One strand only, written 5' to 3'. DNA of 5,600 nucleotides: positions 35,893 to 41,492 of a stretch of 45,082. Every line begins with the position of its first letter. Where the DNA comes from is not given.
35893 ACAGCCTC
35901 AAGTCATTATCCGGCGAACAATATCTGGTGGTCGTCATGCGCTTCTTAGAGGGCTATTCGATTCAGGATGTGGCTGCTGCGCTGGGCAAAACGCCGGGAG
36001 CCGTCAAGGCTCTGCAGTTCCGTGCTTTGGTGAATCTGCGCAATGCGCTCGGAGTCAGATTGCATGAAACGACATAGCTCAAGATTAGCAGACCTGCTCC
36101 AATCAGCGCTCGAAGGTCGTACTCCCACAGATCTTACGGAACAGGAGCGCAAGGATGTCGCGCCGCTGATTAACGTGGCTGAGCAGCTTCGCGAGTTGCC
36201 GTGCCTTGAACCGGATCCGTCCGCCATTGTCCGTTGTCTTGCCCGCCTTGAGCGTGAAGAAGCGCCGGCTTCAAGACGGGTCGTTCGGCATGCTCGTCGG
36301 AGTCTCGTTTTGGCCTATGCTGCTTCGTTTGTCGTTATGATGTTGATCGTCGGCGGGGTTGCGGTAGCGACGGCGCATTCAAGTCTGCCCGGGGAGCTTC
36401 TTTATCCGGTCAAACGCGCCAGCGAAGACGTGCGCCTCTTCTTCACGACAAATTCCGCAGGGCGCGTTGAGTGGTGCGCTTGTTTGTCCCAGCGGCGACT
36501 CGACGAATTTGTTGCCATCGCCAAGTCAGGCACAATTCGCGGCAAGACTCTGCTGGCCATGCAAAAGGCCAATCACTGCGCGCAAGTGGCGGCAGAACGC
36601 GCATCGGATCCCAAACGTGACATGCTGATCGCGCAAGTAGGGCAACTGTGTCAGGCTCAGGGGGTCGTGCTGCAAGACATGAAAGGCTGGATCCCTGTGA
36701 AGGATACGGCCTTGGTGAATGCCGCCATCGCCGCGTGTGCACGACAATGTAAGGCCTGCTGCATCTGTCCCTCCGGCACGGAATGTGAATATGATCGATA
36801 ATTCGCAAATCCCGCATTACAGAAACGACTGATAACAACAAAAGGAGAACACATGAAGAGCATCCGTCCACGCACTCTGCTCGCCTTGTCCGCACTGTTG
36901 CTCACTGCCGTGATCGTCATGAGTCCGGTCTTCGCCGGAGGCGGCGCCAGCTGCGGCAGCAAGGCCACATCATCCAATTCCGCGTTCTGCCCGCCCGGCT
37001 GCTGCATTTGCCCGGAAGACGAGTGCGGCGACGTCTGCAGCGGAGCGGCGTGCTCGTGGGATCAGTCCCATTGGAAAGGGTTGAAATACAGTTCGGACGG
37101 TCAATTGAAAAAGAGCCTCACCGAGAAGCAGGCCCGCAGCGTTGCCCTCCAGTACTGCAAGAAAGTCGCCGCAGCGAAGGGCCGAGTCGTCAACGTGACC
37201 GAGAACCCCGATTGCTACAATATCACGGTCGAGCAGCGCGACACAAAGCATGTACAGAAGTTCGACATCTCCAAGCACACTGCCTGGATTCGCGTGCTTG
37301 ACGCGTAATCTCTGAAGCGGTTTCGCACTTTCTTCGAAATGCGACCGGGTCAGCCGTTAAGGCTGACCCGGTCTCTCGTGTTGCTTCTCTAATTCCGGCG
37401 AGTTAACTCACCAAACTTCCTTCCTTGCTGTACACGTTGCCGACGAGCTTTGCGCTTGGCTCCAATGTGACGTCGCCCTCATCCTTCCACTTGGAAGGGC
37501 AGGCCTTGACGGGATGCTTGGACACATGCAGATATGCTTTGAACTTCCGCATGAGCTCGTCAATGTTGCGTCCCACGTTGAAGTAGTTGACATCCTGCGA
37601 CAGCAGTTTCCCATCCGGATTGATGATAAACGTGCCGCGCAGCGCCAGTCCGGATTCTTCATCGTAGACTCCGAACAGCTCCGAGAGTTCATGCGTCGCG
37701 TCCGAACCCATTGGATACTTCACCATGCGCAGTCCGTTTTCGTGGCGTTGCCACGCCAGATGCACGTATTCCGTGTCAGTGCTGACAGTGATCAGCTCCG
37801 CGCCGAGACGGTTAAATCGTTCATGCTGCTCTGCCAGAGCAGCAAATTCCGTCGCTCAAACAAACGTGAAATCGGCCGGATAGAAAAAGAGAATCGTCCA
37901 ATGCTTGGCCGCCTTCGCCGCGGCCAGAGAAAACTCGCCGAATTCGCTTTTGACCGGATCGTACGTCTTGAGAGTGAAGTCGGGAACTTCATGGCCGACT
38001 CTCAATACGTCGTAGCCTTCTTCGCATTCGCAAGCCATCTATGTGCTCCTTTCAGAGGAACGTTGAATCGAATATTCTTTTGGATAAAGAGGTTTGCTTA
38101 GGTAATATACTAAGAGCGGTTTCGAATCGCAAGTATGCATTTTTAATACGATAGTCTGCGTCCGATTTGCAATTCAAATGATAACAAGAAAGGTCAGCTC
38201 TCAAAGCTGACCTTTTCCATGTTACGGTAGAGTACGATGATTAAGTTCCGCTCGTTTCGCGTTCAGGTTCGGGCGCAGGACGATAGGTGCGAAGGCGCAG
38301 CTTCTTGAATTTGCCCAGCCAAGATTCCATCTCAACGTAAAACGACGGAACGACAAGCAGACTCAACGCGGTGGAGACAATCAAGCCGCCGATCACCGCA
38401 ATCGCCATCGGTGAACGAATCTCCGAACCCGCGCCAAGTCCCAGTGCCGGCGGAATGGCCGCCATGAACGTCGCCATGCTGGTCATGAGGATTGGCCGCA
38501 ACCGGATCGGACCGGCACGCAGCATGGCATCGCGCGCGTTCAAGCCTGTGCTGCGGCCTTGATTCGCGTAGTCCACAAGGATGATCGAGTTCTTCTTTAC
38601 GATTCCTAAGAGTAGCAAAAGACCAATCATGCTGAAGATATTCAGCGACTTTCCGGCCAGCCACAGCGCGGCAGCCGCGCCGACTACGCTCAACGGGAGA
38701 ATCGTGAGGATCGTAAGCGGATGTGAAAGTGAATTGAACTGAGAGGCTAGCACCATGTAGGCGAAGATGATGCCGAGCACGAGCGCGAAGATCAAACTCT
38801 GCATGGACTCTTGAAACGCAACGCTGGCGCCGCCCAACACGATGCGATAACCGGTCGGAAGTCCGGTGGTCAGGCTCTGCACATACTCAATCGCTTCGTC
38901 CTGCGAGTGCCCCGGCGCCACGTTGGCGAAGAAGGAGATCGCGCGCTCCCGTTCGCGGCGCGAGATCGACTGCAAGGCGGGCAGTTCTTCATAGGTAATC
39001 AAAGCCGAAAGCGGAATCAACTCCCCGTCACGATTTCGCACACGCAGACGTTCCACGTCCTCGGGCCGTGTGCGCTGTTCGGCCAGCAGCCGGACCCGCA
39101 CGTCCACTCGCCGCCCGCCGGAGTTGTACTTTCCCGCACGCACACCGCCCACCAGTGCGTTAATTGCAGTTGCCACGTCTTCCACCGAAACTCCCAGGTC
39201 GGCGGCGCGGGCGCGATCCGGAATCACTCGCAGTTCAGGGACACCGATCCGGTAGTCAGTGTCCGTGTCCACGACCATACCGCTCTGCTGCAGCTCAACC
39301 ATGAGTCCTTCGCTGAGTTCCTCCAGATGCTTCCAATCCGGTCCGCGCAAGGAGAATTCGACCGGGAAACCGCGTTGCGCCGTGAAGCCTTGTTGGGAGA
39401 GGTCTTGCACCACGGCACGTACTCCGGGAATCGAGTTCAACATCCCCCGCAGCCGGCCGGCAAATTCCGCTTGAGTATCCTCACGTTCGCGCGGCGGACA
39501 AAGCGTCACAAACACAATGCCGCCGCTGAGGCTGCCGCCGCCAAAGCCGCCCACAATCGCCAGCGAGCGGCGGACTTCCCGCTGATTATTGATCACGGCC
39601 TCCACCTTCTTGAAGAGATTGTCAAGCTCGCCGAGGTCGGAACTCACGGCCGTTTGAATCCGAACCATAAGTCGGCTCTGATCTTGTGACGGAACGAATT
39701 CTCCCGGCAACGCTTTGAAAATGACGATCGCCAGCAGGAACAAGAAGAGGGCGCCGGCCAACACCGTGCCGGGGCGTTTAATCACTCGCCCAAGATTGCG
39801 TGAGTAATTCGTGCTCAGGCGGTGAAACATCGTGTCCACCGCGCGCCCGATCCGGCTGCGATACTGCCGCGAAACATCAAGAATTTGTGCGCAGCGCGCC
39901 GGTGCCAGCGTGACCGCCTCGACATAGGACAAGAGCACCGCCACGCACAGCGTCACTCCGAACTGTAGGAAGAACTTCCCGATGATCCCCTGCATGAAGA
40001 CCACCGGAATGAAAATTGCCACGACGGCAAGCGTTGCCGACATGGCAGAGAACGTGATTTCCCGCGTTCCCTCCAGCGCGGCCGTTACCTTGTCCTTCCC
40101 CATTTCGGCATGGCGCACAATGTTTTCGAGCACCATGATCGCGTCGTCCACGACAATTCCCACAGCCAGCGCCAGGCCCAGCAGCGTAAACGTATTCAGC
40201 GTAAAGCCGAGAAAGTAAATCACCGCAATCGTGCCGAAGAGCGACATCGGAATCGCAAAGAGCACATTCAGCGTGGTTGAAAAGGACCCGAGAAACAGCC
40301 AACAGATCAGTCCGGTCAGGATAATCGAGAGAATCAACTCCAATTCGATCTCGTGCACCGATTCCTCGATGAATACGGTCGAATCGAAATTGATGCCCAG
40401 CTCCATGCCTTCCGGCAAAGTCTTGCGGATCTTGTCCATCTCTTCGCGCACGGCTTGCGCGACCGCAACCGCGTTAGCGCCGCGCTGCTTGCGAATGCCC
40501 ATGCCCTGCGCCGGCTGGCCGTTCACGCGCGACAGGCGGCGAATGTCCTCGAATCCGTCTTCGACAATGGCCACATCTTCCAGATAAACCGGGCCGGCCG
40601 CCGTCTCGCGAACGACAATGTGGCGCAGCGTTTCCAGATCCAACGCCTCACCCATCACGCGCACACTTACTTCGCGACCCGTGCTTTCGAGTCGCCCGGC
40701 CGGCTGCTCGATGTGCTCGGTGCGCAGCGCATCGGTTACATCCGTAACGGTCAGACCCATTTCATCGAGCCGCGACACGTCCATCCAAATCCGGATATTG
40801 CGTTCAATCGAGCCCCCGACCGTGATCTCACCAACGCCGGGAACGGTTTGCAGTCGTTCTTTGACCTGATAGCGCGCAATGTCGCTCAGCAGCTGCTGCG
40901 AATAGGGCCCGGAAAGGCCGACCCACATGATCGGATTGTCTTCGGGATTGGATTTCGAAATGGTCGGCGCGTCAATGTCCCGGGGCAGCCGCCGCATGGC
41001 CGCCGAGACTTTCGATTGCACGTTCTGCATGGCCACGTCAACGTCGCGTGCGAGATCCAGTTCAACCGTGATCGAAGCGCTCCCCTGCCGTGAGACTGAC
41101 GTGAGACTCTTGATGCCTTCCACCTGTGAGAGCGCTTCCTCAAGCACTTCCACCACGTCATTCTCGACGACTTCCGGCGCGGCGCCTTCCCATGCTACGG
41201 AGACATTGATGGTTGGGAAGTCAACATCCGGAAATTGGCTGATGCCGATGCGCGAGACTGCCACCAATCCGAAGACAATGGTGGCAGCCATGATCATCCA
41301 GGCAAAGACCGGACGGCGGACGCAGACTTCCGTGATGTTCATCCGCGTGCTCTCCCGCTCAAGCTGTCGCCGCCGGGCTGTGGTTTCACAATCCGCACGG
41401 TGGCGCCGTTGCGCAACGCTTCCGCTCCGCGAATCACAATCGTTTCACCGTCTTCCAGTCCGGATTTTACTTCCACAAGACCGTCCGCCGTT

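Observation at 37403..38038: Peroxiredoxin with UGA replacing the peroxidatic cysteine codon, plus a SECIS-like hairpin (selenoprotein candidate)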

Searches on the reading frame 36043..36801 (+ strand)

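Call 14: search_protein_families(library=pfam, proteins=[window:36043-36801:+])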
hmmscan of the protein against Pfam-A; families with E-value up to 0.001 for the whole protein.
window:36043-36801:+ (252 aa): 1 family
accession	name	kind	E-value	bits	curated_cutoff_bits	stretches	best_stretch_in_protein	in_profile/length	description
PF18915.5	DUF5667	-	9.5e-09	36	27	1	114-166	2-54/99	Domain of unknown function (DUF5667)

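Call 57: search_protein_families(library=ncbifam, proteins=[window:36043-36801:+], max_evalue=0.00001)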
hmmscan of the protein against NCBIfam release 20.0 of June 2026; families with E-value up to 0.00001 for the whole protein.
window:36043-36801:+ (252 aa): 0 families

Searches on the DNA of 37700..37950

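Call 53: search_rna_families(source=window, start=37700, end=37950, threshold=evalue, max_evalue=10)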
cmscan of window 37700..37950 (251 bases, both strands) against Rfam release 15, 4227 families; matches with E-value up to 10: 2.
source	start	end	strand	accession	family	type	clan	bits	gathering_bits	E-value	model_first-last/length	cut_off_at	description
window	37877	37945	-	RF01952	SOX2OT_exon2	Gene; lncRNA;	-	11.2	45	2.9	1-69/69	no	SOX2 overlapping transcript exon 2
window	37790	37802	-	RF01138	sR23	Gene; snRNA; snoRNA; CD-box;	-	8.3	45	9.9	42-54/54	no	Small nucleolar RNA sR23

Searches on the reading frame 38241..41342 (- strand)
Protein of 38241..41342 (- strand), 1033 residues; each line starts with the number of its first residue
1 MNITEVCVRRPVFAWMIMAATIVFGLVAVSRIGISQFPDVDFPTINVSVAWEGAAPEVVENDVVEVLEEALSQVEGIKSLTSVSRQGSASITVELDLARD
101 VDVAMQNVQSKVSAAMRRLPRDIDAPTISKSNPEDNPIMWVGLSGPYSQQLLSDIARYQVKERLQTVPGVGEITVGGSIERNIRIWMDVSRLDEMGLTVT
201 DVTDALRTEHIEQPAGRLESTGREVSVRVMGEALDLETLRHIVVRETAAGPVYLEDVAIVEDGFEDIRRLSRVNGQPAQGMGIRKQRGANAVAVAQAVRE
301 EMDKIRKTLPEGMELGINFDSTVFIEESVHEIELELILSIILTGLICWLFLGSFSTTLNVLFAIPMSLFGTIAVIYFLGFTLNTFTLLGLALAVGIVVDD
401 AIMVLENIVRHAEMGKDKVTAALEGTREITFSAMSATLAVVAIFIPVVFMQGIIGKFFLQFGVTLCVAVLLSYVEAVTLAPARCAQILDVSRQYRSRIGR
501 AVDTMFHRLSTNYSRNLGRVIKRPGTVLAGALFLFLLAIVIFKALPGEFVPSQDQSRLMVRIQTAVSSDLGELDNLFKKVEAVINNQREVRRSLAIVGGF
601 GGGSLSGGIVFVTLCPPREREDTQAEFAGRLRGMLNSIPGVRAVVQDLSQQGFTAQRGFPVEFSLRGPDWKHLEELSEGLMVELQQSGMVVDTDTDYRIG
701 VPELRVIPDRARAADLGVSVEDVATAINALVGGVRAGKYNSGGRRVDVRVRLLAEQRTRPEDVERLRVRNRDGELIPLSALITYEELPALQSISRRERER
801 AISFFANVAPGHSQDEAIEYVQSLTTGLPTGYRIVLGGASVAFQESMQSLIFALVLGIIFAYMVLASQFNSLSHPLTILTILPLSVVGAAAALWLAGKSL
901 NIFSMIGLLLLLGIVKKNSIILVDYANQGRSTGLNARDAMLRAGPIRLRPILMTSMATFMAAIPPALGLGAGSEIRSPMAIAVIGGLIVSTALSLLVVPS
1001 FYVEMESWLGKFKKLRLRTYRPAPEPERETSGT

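Call 15: find_encoding_contigs(protein=window:38241-41342:-, flank=10000, max_places=6)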
Protein window:38241-41342:- (1033 aa): 5 contigs read that carry it; 3 places shown.
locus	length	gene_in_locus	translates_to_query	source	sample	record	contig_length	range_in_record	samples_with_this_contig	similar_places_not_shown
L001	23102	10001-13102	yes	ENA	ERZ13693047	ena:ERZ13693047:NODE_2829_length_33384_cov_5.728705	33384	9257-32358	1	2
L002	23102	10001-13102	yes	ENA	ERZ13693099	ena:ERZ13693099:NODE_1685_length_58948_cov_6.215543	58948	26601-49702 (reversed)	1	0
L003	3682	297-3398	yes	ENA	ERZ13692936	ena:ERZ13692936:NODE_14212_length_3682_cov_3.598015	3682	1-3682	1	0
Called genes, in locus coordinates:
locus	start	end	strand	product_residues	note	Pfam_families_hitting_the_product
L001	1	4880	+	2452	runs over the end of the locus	-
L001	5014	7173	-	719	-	PF02089:Palm_thioest (weak), PF07819:PGAP1 (weak)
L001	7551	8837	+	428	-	PF02321:OEP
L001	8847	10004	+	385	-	PF26077:BSH_Fcp1 (faint), PF00364:Biotin_lipoyl (faint), PF25917:BSH_RND, PF25919:BSH_CusB, PF25973:BSH_CzcB, PF25876:HH_MFP_RND, PF25954:Beta-barrel_RND_2, PF25989:YknX_C, +1 more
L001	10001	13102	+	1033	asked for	PF00873:ACR_tran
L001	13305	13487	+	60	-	PF00578:AhpC-TSA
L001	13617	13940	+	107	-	PF00578:AhpC-TSA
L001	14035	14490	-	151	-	-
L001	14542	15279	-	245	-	PF18915:DUF5667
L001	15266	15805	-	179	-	PF04542:Sigma70_r2, PF08281:Sigma70_r4_2, PF04545:Sigma70_r4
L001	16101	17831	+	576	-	PF08126:Propeptide_C25, PF01364:Peptidase_C25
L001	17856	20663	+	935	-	PF20773:InhA-like_MAM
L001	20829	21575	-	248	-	PF01471:PG_binding_1, PF09374:PG_binding_3 (weak), PF05257:CHAP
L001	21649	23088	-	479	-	-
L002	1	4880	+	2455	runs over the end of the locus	PF06119:NIDO (faint), PF00041:fn3 (faint), PF13715:CarbopepD_reg_2 (faint), PF13620:CarboxypepD_reg, PF18962:Por_Secre_tail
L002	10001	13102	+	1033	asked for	PF00873:ACR_tran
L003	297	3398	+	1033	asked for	PF00873:ACR_tran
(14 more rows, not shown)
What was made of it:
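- Checked: Public gene calls on the identical locus split it into 60-aa and 107-aa AhpC-TSA fragments (call 15).
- Coverage of the related contigs is low, about 6x according to the contig names (call 15). This is how automatic gene calls treat the locus (call 15).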
